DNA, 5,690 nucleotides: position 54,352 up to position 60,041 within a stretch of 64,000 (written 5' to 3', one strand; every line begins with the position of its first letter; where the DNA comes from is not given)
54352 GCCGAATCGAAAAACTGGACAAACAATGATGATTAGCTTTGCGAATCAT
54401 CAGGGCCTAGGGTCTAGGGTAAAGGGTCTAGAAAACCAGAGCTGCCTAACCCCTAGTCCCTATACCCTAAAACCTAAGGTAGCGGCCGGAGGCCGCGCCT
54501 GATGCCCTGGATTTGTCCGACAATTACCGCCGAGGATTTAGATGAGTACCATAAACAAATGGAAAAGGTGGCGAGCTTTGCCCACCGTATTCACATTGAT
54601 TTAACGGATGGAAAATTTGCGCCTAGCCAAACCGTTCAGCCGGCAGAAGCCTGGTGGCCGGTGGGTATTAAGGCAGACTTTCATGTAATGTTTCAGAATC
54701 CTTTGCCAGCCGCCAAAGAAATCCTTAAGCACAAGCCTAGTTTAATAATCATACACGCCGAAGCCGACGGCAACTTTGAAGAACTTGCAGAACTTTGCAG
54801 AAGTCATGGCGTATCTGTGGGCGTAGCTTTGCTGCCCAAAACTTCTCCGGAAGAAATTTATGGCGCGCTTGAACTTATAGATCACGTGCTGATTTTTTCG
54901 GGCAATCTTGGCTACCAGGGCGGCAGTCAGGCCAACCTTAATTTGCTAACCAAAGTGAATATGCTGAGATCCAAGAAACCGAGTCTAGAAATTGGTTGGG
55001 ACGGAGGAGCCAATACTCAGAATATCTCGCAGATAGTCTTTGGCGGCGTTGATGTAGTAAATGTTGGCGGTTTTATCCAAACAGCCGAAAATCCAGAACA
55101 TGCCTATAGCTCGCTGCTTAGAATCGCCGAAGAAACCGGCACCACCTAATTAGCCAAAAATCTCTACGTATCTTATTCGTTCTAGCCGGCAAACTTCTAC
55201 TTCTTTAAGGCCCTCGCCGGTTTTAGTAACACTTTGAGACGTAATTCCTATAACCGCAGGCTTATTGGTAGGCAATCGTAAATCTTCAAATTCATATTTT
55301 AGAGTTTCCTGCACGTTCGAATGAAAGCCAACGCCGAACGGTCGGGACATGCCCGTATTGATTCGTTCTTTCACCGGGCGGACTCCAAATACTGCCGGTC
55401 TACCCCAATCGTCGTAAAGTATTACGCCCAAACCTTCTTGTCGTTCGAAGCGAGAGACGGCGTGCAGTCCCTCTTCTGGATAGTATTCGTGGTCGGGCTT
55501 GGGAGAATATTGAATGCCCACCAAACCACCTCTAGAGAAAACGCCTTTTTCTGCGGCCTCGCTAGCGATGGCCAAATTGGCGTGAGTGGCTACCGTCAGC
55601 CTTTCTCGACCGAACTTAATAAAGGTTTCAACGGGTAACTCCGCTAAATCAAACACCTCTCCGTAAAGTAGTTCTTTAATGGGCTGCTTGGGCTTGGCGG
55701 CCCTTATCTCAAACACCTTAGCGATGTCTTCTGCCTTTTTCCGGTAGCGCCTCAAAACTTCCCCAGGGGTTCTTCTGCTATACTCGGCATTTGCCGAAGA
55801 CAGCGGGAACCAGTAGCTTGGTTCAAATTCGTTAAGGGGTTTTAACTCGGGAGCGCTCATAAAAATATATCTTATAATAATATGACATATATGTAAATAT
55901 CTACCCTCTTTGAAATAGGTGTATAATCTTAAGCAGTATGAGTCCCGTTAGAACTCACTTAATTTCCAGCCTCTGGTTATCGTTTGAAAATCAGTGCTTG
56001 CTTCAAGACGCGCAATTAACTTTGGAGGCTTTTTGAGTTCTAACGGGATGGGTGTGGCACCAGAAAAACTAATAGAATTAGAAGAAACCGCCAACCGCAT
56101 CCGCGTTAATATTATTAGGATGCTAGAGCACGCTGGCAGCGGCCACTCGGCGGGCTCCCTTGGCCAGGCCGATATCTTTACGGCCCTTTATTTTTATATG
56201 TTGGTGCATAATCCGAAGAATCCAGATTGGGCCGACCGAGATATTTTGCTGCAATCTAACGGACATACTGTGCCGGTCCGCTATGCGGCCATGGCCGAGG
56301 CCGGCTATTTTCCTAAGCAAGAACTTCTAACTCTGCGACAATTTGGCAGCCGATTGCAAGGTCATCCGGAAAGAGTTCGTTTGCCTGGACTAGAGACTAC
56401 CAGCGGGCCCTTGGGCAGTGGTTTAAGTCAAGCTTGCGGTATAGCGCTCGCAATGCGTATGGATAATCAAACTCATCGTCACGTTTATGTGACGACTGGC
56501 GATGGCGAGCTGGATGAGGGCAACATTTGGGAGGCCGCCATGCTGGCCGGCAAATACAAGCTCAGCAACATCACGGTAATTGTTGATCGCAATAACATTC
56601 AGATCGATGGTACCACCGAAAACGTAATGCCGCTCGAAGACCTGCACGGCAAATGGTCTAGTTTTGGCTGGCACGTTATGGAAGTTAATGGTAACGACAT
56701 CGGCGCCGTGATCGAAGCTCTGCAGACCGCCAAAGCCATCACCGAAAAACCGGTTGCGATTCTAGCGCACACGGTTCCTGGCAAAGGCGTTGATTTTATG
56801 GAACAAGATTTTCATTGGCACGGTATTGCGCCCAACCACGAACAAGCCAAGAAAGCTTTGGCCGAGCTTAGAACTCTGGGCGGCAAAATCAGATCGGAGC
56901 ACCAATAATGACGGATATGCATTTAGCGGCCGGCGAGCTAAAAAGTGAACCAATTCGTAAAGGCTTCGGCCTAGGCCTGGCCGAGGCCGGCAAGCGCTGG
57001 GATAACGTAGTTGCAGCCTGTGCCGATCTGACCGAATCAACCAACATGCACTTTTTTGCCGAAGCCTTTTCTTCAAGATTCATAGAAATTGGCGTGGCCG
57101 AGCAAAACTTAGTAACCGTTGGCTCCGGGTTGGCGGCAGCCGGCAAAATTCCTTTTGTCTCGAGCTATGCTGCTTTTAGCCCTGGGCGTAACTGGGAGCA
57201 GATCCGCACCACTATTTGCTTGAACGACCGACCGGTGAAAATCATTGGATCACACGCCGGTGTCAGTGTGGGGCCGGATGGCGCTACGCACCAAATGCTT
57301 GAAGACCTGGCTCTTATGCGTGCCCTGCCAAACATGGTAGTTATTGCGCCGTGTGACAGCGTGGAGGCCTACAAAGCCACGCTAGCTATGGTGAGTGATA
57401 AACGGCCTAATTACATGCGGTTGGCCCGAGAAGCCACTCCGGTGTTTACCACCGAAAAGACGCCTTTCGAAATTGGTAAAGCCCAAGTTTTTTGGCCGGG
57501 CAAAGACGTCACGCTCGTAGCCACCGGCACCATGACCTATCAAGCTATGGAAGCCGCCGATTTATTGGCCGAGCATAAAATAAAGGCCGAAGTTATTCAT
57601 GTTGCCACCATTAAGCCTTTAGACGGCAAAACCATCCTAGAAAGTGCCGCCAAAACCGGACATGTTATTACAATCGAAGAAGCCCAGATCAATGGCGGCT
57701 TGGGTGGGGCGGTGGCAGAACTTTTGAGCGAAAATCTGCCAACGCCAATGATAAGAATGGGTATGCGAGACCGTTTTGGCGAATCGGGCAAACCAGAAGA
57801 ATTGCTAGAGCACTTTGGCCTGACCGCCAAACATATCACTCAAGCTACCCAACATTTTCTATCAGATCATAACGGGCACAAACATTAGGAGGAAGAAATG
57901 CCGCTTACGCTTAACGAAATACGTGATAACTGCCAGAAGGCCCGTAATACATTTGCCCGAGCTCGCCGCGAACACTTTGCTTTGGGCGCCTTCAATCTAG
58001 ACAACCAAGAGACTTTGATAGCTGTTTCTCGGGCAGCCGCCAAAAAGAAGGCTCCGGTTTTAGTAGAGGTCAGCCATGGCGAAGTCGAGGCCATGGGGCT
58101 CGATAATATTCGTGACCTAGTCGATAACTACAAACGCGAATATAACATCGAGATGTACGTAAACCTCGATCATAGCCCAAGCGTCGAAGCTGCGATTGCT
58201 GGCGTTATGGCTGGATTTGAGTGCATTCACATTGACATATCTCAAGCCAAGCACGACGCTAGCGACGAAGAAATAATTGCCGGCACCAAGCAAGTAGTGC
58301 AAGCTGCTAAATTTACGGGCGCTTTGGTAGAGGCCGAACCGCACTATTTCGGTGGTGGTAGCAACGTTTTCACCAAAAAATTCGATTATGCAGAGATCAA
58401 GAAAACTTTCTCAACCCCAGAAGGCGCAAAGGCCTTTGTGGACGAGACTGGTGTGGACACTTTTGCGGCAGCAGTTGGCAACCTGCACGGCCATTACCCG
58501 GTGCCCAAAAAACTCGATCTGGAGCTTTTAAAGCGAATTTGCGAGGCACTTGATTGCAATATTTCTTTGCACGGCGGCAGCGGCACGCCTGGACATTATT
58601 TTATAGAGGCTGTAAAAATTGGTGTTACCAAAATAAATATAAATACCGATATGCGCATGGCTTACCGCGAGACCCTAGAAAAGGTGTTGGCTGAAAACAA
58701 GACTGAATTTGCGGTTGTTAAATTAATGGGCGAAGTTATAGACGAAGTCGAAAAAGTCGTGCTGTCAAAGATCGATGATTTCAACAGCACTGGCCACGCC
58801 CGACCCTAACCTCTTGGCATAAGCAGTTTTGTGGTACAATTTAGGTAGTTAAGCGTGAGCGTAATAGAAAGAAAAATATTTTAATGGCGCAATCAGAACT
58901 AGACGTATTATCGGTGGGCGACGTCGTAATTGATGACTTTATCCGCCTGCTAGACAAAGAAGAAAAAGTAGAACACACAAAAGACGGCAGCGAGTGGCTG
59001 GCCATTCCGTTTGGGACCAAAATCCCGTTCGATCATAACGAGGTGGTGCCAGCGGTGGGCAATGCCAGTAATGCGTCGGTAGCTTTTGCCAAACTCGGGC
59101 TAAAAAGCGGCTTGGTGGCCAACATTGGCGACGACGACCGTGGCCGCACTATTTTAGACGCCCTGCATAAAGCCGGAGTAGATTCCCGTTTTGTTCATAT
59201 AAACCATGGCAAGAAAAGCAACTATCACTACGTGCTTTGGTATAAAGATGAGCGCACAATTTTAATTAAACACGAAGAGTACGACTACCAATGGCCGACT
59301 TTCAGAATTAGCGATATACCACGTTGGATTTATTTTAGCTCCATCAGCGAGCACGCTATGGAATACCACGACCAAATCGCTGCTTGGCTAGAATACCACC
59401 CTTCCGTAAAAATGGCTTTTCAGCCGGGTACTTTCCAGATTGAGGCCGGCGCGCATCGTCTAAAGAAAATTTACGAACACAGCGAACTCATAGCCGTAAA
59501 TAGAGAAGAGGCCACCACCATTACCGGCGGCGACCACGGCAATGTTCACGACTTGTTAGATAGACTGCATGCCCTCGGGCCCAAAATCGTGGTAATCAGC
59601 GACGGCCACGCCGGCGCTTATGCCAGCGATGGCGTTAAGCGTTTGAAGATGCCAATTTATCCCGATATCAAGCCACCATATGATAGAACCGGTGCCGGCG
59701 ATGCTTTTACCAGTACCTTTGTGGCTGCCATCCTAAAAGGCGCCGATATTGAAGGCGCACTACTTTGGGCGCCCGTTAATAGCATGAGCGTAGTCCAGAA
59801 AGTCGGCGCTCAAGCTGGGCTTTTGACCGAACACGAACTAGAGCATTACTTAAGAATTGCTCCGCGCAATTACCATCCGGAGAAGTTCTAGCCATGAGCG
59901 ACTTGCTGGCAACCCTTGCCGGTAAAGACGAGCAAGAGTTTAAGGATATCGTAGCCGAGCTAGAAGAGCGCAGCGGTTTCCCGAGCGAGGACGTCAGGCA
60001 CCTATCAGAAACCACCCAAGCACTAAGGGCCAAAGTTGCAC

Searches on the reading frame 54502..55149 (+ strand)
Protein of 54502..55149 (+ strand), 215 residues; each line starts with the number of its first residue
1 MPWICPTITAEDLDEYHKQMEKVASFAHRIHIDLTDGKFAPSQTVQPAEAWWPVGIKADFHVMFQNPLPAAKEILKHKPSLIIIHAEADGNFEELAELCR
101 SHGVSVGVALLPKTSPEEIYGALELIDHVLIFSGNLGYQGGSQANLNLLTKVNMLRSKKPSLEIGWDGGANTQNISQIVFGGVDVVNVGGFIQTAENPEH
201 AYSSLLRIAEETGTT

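Call 45: search_protein_families(library=pfam, proteins=[window:54502-55149:+], max_evalue=0.001)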
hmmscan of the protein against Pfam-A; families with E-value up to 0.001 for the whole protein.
window:54502-55149:+ (215 aa): 1 family
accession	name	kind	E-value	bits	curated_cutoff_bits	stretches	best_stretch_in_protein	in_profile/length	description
PF00834.25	Ribul_P_3_epim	-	1.4e-25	90.3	21.1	1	4-189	2-194/198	Ribulose-phosphate 3 epimerase family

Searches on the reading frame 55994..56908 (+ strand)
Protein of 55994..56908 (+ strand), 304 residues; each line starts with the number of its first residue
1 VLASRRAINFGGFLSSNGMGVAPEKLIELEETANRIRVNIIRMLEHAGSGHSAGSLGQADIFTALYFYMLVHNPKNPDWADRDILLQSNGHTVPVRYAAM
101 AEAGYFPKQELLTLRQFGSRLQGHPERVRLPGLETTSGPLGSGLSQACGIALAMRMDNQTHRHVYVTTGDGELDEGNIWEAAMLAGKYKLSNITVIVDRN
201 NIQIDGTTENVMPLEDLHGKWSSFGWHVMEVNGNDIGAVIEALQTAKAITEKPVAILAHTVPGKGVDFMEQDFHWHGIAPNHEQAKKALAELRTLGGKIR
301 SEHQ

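Call 60: search_protein_families(library=pfam, proteins=[window:55994-56908:+], max_evalue=0.00001)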
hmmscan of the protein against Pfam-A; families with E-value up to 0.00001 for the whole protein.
window:55994-56908:+ (304 aa): 3 families
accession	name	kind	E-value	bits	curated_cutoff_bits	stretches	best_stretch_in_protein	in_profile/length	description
PF00456.26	Transketolase_N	-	1.2e-57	195.9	22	1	31-286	4-269/334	Transketolase, thiamine diphosphate binding domain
PF00676.26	E1_dh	-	2.4e-12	46.9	22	1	134-249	97-210/300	Dehydrogenase E1 component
PF13292.11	DXP_synthase_N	-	2.7e-10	40.4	21.2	1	28-206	17-177/274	1-deoxy-D-xylulose-5-phosphate synthase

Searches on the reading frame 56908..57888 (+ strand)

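Call 60: search_protein_families(library=pfam, proteins=[window:56908-57888:+], max_evalue=0.00001)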
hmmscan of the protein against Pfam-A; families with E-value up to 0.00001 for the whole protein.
window:56908-57888:+ (326 aa): 3 families
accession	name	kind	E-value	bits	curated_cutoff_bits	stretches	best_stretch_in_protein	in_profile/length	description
PF02779.29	Transket_pyr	-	2.2e-39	135.3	27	1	16-177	5-172/174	Transketolase, pyrimidine binding domain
PF02780.25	Transketolase_C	-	2.9e-37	127.8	25.9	1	190-310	1-124/124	Transketolase, C-terminal domain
PF22613.1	Transketolase_C_1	-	3.8e-08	34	27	1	199-306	12-113/113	Transketolase-like TK C-terminal domain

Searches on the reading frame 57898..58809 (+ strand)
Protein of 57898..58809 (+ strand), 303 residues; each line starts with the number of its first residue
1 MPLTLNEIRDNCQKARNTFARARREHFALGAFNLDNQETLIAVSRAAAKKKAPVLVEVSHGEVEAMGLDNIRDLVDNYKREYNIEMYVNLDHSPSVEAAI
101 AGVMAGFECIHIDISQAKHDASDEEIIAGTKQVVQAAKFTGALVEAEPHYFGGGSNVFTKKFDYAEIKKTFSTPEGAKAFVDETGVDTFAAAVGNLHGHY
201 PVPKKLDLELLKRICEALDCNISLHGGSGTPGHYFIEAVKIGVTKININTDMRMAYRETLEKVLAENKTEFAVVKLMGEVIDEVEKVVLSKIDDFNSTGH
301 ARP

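Call 60: search_protein_families(library=pfam, proteins=[window:57898-58809:+], max_evalue=0.00001)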
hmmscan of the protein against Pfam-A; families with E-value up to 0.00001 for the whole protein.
window:57898-58809:+ (303 aa): 1 family
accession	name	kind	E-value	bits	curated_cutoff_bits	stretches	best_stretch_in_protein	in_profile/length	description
PF01116.26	F_bP_aldolase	-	5e-63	213.7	25.5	1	15-299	3-276/277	Fructose-bisphosphate aldolase class-II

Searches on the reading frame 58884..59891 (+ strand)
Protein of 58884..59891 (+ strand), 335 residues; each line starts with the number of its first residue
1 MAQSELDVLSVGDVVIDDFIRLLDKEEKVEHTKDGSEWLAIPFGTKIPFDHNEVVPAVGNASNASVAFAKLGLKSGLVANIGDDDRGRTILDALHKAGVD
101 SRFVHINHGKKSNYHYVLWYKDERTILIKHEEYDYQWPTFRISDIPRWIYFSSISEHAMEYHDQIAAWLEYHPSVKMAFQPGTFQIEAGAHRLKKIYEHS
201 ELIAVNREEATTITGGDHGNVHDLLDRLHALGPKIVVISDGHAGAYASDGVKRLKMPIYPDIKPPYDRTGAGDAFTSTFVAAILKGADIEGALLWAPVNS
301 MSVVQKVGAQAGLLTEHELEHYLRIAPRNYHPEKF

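Call 60: search_protein_families(library=pfam, proteins=[window:58884-59891:+], max_evalue=0.00001)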
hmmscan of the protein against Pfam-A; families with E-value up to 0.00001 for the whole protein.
window:58884-59891:+ (335 aa): 1 family
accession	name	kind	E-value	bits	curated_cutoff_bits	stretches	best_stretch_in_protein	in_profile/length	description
PF00294.29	PfkB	-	4.9e-36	125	25.8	1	59-313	37-299/302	pfkB family carbohydrate kinase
